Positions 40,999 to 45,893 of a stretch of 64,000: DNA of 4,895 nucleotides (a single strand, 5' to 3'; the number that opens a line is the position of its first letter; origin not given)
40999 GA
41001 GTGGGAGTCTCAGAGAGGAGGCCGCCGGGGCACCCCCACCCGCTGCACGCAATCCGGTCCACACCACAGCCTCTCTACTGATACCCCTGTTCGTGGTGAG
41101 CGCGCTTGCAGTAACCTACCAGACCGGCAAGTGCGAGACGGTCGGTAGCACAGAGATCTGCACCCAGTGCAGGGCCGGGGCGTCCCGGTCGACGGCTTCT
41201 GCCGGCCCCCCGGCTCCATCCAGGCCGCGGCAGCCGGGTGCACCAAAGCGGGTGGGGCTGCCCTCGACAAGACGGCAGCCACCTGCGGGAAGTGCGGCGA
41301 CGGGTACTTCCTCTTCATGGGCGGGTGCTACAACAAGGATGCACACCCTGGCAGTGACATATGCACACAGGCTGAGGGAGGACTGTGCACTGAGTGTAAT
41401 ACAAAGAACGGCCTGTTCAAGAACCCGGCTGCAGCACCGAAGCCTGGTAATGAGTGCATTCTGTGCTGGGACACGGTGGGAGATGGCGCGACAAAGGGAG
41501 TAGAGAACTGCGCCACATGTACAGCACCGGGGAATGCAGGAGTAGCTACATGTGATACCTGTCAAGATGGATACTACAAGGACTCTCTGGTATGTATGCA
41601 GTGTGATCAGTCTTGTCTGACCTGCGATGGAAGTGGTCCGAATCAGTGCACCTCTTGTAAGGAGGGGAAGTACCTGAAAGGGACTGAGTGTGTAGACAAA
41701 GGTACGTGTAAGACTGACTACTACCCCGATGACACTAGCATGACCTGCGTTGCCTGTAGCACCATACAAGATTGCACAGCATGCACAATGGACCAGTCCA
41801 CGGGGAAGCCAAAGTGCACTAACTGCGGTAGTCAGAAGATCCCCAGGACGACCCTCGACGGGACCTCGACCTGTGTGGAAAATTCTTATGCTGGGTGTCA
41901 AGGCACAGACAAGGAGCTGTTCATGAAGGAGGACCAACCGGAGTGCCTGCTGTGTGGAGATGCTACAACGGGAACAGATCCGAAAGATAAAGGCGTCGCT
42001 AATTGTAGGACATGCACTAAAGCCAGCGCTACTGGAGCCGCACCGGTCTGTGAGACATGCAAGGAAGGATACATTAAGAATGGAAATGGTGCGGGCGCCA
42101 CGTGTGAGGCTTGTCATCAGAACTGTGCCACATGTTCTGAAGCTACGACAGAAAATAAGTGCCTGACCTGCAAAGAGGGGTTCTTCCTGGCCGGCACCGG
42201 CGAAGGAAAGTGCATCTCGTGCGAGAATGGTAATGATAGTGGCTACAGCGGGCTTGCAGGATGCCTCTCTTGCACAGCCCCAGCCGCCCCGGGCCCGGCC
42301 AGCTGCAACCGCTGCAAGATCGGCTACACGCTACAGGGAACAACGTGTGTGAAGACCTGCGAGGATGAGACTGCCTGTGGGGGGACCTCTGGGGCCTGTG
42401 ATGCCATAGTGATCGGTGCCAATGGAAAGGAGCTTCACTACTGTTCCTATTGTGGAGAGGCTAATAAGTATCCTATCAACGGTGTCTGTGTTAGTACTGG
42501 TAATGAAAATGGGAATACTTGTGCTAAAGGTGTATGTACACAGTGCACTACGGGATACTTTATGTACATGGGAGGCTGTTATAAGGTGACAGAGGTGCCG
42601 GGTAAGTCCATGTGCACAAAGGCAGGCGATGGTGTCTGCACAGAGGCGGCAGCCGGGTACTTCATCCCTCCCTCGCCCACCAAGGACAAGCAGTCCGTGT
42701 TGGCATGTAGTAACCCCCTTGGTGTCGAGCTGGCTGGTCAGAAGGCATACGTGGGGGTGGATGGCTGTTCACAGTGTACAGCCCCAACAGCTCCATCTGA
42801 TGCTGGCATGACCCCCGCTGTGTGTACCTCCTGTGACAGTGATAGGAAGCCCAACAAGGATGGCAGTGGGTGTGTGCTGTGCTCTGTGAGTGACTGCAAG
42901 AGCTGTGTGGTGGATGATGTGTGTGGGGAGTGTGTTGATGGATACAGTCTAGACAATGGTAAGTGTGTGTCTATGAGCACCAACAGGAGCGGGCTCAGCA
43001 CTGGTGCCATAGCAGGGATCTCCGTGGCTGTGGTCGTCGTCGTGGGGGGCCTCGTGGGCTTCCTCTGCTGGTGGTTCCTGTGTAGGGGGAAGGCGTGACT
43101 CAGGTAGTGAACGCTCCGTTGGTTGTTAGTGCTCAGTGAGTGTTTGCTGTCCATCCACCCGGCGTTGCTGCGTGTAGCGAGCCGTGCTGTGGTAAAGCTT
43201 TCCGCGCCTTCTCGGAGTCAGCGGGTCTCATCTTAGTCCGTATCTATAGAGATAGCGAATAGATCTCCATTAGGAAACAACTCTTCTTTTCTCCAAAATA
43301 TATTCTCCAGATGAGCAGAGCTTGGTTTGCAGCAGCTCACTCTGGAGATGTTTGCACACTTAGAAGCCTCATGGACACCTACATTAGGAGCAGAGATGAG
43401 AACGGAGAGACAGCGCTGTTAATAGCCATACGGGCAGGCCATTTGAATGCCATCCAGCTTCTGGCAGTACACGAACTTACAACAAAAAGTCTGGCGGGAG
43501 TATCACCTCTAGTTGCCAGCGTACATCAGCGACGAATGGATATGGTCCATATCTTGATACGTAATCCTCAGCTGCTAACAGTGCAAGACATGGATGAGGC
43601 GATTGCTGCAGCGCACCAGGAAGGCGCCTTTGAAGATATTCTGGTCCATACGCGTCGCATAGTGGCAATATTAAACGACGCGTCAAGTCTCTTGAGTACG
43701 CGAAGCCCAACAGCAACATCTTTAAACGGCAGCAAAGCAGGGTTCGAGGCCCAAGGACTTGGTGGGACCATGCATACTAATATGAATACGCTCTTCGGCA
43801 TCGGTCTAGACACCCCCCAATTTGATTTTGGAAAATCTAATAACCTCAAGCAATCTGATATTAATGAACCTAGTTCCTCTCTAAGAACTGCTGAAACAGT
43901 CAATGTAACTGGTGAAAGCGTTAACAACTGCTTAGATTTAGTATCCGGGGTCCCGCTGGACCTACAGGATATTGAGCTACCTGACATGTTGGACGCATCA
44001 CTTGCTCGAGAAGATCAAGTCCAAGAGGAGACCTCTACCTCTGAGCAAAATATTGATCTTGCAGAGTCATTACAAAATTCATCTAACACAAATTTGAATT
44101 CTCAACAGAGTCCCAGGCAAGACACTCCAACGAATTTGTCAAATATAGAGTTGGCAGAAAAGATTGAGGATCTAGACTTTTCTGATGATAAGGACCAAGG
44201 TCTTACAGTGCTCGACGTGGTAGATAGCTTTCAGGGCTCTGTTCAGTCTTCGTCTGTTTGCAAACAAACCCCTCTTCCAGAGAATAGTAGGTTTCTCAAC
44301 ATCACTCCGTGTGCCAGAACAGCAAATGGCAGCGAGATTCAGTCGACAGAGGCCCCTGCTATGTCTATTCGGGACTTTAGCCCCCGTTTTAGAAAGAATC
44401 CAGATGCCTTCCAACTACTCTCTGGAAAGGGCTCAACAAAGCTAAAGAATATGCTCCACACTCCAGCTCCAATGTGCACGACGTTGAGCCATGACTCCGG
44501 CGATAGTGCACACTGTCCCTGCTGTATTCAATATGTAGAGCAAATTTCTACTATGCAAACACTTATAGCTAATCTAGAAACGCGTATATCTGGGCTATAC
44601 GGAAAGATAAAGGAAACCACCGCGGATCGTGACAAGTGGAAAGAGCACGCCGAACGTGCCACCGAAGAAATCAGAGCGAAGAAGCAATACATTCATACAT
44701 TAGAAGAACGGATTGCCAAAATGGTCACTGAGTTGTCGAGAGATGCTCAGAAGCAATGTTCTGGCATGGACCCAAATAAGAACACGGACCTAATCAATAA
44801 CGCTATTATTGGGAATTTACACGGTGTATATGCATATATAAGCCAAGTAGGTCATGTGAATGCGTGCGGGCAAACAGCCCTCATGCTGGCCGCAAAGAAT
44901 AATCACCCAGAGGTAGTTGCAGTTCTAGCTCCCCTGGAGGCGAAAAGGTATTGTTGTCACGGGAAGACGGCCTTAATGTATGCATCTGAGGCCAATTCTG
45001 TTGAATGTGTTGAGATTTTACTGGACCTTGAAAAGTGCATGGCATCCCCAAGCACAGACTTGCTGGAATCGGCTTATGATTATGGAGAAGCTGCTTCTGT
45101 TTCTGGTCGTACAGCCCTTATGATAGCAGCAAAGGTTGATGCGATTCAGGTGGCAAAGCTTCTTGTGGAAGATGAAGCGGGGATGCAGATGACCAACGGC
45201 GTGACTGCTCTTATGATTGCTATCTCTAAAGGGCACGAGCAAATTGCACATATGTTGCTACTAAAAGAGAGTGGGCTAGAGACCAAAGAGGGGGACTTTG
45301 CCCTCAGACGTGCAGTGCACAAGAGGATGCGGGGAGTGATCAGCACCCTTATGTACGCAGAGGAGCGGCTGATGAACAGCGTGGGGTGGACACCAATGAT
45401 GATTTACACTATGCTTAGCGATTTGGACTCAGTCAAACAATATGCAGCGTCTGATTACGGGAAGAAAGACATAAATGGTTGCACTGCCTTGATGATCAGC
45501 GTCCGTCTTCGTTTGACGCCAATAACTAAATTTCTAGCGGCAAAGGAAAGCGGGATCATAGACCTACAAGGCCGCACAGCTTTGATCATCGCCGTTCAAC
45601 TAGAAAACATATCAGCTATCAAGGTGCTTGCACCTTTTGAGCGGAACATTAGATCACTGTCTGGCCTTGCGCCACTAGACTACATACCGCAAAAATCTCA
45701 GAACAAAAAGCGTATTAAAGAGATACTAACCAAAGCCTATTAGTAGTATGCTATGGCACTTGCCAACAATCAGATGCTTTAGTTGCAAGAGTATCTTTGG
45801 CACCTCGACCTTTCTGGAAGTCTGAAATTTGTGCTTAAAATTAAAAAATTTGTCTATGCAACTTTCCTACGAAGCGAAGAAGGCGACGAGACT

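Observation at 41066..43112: VSP with intact body and conserved 3' end but an out-of-frame, ATG-less signal peptide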

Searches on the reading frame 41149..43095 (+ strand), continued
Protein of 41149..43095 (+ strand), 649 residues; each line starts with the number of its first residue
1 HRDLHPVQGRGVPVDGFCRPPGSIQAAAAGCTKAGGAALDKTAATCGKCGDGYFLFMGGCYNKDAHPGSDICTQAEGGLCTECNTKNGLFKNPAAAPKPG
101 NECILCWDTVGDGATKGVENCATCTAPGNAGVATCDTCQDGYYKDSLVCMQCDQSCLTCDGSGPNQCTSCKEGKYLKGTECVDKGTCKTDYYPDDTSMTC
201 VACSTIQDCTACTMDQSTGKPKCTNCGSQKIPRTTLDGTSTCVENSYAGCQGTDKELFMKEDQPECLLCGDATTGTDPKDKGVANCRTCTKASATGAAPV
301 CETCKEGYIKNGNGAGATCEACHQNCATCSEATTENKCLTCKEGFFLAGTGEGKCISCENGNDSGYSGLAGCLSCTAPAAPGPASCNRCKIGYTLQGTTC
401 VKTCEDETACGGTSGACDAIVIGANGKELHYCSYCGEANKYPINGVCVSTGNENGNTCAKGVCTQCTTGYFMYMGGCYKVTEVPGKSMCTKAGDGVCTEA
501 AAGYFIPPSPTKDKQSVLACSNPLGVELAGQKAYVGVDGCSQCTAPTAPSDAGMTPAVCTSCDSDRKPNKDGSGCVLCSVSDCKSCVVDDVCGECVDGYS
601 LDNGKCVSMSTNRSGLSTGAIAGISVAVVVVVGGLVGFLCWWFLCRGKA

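Call 26: find_encoding_contigs(protein=P0023, flank=3000, max_places=4)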
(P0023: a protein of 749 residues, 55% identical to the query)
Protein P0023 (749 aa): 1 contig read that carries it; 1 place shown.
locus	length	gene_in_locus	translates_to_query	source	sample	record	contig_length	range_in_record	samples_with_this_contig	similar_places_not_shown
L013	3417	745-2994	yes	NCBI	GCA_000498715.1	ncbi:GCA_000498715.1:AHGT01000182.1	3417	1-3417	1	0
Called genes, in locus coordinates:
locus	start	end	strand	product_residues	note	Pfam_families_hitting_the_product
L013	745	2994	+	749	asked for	PF03302:VSP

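Call 27: find_encoding_contigs(protein=P0037, flank=3000, max_places=4)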
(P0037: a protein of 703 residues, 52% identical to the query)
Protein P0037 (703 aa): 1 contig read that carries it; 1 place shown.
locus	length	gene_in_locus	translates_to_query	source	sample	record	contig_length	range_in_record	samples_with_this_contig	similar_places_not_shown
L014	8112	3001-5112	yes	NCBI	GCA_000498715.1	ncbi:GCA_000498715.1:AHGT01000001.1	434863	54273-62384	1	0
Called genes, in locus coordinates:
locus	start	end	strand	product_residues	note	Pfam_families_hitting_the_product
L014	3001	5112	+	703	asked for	PF03302:VSP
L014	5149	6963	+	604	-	PF03302:VSP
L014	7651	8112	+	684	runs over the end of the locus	PF03302:VSP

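Call 30: find_encoding_contigs(protein=P0038, flank=2000, max_places=3)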
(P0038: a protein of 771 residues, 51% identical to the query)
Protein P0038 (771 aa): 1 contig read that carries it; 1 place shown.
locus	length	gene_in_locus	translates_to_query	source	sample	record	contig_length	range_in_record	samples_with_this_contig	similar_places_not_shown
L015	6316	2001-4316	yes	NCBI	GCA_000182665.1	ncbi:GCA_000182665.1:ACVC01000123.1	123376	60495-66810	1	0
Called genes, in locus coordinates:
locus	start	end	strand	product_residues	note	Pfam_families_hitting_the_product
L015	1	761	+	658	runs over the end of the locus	-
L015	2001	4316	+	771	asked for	PF03302:VSP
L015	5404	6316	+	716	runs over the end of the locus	PF00069:Pkinase, PF07714:PK_Tyr_Ser-Thr, PF00023:Ank (faint), PF13606:Ank_3 (faint), PF13637:Ank_4 (faint), PF12796:Ank_2 (weak), PF13857:Ank_5 (faint), PF12796:Ank_2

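Call 42: find_encoding_contigs(protein=window:41167-43095:+, flank=3000, max_places=10)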
Protein seq(643 aa) (643 aa): no gene with exactly this product is on record in the collection.

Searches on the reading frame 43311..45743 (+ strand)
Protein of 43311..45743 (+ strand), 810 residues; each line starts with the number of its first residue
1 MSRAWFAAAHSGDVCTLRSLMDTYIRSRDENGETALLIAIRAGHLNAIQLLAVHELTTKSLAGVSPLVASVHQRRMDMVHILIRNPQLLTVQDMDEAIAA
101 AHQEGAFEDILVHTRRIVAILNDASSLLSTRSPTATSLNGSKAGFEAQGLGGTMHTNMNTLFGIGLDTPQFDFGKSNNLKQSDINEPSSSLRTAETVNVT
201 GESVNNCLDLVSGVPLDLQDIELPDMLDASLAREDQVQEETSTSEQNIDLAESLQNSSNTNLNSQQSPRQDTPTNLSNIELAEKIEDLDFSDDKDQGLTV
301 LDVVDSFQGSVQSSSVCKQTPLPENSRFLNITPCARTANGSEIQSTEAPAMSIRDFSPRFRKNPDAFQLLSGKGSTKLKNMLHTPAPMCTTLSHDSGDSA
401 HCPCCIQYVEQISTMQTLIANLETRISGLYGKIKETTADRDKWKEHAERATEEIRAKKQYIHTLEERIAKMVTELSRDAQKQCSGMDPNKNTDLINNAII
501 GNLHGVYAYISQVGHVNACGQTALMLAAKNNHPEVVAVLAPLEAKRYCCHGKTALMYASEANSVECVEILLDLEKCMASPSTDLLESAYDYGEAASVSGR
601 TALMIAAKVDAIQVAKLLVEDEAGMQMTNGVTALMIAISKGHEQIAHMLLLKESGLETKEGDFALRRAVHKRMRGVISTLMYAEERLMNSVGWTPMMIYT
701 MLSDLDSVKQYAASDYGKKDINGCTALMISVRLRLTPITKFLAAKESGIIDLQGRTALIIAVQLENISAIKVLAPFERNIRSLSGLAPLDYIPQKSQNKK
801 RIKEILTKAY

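Call 6: search_protein_families(library=pfam, proteins=[window:43311-45740:+])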
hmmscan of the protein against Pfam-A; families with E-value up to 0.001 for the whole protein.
window:43311-45740:+ (810 aa): 5 families
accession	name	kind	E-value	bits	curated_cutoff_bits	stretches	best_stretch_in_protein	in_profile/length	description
PF12796.13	Ank_2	-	3e-47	159.5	27.3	4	501-573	8-82/90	Ankyrin repeats (3 copies)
PF00023.36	Ank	-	8.5e-30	101.6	21.1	0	550-571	1-22/33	Ankyrin repeat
PF13637.12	Ank_4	-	3.1e-23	81.7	22.7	1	6-51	2-49/50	Ankyrin repeats (many copies)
PF13606.12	Ank_3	-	2.1e-21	73.8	22.3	0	519-539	1-21/30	Ankyrin repeat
PF13857.12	Ank_5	-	3.9e-20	72.2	27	1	516-555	12-53/56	Ankyrin repeats (many copies)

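Call 44: find_encoding_contigs(protein=window:43311-45743:+, flank=3500, max_places=10)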
Protein window:43311-45743:+ (810 aa): 2 contigs read that carry it; 1 place shown.
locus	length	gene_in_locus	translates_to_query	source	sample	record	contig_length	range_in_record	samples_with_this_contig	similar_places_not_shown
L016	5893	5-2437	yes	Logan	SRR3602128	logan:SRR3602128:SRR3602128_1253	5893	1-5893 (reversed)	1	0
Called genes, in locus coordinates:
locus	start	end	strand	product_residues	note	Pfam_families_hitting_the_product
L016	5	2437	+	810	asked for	PF12796:Ank_2, PF13637:Ank_4 (weak), PF13857:Ank_5 (faint), PF00023:Ank (faint), PF13606:Ank_3 (faint), PF12796:Ank_2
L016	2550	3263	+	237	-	PF10274:ParcG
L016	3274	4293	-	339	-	-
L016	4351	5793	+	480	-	-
